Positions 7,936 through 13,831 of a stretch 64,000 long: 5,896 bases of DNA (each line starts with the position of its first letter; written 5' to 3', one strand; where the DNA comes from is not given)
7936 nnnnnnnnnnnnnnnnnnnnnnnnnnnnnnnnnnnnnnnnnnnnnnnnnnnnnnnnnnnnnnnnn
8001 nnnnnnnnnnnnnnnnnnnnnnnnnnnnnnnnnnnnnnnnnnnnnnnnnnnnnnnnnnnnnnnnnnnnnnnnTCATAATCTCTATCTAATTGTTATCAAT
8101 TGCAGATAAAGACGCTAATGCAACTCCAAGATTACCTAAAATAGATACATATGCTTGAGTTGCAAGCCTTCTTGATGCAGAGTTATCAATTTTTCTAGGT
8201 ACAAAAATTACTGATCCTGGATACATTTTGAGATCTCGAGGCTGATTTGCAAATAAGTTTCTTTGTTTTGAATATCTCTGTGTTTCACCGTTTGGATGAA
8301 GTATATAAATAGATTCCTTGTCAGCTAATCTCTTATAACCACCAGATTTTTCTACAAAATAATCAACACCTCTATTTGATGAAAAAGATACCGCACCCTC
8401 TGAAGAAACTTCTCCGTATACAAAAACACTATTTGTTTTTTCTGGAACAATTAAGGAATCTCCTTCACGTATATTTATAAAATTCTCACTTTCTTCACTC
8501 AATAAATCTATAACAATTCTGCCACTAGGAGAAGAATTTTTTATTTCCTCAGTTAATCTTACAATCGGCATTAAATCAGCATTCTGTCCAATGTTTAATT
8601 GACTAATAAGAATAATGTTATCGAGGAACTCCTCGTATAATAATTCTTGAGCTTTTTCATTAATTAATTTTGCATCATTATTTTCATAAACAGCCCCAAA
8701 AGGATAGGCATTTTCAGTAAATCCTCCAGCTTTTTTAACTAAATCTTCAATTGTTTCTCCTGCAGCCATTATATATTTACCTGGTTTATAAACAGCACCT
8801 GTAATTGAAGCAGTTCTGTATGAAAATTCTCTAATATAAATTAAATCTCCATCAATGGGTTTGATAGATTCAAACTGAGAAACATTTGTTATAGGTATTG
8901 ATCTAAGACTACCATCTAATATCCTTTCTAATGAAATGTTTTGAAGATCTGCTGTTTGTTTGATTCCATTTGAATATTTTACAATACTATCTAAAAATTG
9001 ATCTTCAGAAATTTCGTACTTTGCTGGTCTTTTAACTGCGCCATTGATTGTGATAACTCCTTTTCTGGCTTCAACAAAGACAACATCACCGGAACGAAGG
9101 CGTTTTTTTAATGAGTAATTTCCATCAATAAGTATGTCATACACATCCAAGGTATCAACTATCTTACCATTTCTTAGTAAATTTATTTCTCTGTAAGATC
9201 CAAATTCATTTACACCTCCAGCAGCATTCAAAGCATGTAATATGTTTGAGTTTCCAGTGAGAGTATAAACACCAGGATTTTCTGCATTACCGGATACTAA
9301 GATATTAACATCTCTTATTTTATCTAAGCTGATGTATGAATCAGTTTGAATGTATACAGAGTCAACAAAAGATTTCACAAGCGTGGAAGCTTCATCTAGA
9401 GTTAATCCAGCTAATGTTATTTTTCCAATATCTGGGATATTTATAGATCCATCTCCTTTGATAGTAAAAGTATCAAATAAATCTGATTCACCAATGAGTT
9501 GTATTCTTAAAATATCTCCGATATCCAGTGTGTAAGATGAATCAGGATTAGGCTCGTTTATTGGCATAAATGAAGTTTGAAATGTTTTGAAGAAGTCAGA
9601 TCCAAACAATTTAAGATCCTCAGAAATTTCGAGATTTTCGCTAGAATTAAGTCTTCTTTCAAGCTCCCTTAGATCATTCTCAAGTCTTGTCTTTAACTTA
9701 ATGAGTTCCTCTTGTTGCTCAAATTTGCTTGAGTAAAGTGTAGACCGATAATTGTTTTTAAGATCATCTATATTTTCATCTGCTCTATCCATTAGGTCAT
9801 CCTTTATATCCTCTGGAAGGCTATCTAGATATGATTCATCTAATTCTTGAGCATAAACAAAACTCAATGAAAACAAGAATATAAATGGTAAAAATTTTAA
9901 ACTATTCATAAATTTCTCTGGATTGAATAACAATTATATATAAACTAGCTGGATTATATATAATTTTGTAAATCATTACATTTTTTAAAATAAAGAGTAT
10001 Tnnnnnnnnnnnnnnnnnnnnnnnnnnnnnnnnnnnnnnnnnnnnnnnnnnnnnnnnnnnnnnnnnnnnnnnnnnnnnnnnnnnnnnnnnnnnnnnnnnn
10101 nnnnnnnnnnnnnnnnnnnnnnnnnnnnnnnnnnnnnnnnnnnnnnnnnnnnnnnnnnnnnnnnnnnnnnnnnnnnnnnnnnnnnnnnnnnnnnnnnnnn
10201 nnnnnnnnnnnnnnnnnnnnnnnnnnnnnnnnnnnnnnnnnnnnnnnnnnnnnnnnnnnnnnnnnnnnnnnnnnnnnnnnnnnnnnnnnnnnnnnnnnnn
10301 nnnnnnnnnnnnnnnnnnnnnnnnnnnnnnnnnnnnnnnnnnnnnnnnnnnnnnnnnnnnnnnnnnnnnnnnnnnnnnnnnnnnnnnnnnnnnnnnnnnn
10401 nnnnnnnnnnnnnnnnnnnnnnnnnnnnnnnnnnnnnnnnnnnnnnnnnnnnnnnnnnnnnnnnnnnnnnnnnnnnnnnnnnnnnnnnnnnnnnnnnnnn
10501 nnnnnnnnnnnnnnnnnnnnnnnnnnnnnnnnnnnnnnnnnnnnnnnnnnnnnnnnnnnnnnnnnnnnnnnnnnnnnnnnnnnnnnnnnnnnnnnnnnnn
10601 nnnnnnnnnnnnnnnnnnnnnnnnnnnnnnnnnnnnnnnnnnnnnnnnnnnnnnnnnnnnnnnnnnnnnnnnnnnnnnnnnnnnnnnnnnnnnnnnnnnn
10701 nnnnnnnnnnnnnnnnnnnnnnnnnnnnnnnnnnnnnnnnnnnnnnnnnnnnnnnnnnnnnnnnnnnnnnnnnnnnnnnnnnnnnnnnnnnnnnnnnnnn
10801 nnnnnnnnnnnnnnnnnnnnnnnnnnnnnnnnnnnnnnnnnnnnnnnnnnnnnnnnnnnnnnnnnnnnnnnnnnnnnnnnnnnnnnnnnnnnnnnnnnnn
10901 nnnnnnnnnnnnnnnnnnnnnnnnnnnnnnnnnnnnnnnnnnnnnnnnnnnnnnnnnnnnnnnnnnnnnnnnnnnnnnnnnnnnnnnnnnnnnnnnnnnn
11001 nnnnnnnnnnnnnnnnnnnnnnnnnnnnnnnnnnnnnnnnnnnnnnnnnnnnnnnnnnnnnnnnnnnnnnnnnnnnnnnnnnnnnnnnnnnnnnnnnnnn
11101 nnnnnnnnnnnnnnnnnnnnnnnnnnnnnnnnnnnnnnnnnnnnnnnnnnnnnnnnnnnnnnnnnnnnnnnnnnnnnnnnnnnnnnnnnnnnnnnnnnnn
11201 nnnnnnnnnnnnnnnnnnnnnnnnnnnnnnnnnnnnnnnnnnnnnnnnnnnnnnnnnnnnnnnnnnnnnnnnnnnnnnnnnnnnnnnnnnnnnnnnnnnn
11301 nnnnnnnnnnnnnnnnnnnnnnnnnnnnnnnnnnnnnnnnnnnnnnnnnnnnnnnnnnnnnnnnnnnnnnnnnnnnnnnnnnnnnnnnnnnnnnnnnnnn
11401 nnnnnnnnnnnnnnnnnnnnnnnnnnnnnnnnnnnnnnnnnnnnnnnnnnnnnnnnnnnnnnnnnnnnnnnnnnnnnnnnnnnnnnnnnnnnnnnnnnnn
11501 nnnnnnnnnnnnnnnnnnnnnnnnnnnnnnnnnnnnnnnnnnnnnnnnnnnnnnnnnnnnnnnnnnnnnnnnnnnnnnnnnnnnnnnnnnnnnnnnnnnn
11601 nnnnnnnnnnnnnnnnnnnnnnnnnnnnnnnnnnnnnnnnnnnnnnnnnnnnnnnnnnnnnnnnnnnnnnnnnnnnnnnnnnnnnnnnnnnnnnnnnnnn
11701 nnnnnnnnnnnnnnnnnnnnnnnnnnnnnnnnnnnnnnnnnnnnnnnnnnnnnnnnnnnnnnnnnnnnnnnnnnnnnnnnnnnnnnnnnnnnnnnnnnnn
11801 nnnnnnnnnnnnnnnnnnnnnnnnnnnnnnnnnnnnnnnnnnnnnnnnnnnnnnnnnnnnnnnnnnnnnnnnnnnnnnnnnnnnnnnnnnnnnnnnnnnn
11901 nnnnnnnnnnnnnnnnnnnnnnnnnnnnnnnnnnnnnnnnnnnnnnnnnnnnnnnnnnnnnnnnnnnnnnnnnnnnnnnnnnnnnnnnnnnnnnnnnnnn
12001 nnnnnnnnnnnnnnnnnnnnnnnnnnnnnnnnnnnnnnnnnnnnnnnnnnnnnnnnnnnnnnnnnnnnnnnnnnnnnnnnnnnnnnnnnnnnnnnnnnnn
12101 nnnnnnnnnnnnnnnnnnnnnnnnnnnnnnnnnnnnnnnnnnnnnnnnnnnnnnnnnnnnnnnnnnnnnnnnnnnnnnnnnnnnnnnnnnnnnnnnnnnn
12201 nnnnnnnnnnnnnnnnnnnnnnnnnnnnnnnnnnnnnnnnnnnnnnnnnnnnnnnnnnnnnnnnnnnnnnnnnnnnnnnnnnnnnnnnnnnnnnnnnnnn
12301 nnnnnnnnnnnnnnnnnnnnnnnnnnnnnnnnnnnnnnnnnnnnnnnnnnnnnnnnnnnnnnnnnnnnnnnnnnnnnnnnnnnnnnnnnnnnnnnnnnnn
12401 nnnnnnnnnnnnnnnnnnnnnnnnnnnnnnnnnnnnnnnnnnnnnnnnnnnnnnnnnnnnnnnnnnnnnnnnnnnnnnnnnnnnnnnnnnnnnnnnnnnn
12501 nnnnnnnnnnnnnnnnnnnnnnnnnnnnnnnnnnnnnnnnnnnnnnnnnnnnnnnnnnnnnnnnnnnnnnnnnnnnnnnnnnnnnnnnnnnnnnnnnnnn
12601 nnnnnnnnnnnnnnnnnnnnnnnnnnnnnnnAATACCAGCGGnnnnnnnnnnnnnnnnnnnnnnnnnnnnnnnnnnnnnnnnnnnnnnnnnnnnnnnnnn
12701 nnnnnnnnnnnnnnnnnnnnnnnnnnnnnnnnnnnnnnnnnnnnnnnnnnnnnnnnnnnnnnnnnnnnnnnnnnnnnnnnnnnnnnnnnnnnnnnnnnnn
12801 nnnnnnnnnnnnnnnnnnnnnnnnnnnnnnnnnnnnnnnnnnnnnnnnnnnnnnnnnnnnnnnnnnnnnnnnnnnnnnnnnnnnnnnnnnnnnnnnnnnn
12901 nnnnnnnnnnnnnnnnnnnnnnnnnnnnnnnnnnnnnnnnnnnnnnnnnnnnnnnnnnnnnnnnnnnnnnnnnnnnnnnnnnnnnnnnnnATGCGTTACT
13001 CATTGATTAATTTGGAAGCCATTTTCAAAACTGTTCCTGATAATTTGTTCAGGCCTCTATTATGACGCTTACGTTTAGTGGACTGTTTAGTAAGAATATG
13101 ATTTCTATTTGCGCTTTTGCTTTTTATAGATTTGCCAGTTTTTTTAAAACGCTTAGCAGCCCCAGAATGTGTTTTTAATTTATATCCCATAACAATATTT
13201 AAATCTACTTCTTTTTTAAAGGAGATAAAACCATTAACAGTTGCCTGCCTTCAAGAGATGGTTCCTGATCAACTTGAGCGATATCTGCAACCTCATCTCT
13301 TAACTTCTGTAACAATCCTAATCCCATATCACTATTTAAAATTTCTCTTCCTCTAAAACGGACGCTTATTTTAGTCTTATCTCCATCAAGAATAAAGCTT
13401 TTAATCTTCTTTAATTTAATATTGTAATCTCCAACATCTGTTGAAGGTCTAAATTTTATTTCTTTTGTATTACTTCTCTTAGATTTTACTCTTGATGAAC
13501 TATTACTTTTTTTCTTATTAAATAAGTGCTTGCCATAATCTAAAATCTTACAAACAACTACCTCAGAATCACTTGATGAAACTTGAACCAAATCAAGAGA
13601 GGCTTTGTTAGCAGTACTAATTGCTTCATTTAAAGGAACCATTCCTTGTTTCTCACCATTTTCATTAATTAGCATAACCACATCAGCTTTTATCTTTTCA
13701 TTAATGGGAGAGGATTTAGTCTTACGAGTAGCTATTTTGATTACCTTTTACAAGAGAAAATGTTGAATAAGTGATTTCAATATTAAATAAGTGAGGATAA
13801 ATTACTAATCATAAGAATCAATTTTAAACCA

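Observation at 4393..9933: Candidate surface-display system: SLBB exporter + YjbH barrel + giant GfcA/YjbE-like adhesin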

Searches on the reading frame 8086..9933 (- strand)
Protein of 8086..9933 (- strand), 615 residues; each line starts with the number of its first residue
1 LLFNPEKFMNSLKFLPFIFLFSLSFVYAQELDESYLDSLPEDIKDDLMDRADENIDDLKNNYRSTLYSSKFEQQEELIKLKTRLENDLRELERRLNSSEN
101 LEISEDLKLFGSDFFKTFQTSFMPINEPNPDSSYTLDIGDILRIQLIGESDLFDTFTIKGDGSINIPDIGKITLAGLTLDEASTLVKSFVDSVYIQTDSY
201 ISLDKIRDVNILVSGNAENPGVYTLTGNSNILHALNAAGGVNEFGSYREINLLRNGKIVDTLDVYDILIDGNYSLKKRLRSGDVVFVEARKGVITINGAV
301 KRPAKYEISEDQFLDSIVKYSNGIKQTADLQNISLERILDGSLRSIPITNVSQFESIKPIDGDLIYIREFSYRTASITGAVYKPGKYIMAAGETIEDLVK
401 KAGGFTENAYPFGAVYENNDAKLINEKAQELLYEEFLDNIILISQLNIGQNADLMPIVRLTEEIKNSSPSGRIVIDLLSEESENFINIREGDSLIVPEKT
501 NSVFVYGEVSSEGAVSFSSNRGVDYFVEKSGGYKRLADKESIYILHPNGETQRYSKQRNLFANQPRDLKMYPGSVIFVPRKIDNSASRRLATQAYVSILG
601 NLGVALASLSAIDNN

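Call 4: search_protein_families(library=pfam, proteins=[window:8086-9933:-], max_evalue=0.01)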
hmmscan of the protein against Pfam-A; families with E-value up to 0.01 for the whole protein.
window:8086-9933:- (615 aa): 3 families
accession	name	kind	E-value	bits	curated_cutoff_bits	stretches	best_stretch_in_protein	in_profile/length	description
PF10531.15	SLBB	-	5.9e-27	93.7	27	3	213-257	4-50/55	SLBB domain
PF22461.2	SLBB_2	-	9.3e-23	80.6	27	3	211-287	3-79/79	SLBB domain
PF02563.21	Poly_export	-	7.7e-14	52.1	28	1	130-195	3-67/77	Polysaccharide biosynthesis/export protein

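Call 5: search_protein_families(library=ncbifam, proteins=[window:8086-9933:-], max_evalue=0.01)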
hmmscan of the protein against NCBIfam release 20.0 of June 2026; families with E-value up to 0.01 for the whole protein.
window:8086-9933:- (615 aa): 6 families
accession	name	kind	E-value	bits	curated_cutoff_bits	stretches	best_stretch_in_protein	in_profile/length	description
TIGR03028.1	EpsE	equivalog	3.3e-28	98.6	262.65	1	134-369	2-236/239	polysaccharide export protein EpsE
TIGR03027.2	pepcterm_export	equivalog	2.1e-19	69.9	180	1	133-288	2-165/169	XrtA/PEP-CTERM system exopolysaccharide export protein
NF011658.0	PRK15078.1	subfamily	2.1e-19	69.6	333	1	158-326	120-290/380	polysaccharide export protein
NF041843.1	EpsY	equivalog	1.5e-16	60.2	320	1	127-288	46-211/211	exopolysaccharide export protein EpsY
NF045978.1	ComEA_MAG0490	equivalog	3.8e-09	36.5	98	1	293-340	42-88/162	MAG0490 family ComEA-like DNA-binding protein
TIGR01959.1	nuoF_fam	equivalog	0.0032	16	558.65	0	374-408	236-271/410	NADH-quinone oxidoreductase subunit NuoF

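Call 40: search_solved_structures(query=window:8086-9933:-, max_evalue=0.01)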
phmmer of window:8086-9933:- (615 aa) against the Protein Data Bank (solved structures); distinct sequences matched with E-value up to 0.01: 9.
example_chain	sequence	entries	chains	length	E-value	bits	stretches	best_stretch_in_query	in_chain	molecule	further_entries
2w8i_A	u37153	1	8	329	8.4e-11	44.5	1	158-341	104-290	PUTATIVE OUTER MEMBRANE LIPOPROTEIN WZA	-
2w8h_A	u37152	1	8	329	8.7e-11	44.4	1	158-341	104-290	PUTATIVE OUTER MEMBRANE LIPOPROTEIN WZA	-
2j58_A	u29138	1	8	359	9.5e-11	44.3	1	158-342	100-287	OUTER MEMBRANE LIPOPROTEIN WZA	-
26gs_O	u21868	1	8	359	7.9e-09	37.9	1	158-355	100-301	Putative polysaccharide export protein Wza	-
9xgv_C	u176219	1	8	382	9.1e-09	37.7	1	158-355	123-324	Putative polysaccharide export protein Wza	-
9r60_A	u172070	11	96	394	9.9e-09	37.6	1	158-355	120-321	Putative polysaccharide export protein Wza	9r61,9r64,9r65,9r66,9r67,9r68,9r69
7xfd_A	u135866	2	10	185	1.1e-07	34.2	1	158-288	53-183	Polysaccharide export protein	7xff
9n9a_A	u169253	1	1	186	2.3e-07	33.1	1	133-287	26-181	Polysaccharide export protein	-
9v6l_D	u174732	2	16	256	3.7e-06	29.1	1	154-288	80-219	Biofilm formation protein PslD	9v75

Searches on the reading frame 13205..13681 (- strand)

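Call 21: search_protein_families(library=pfam, proteins=[window:13205-13681:-], max_evalue=0.0001)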
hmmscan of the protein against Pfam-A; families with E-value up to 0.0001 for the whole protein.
window:13205-13681:- (158 aa): 2 families
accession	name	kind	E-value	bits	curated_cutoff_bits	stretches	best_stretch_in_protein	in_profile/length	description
PF00707.27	IF3_C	-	2.7e-30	104.6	34.8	1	71-154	2-85/86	Translation initiation factor IF-3, C-terminal domain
PF05198.21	IF3_N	-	3.7e-18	65.9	26.9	1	2-60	10-67/70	Translation initiation factor IF-3, N-terminal domain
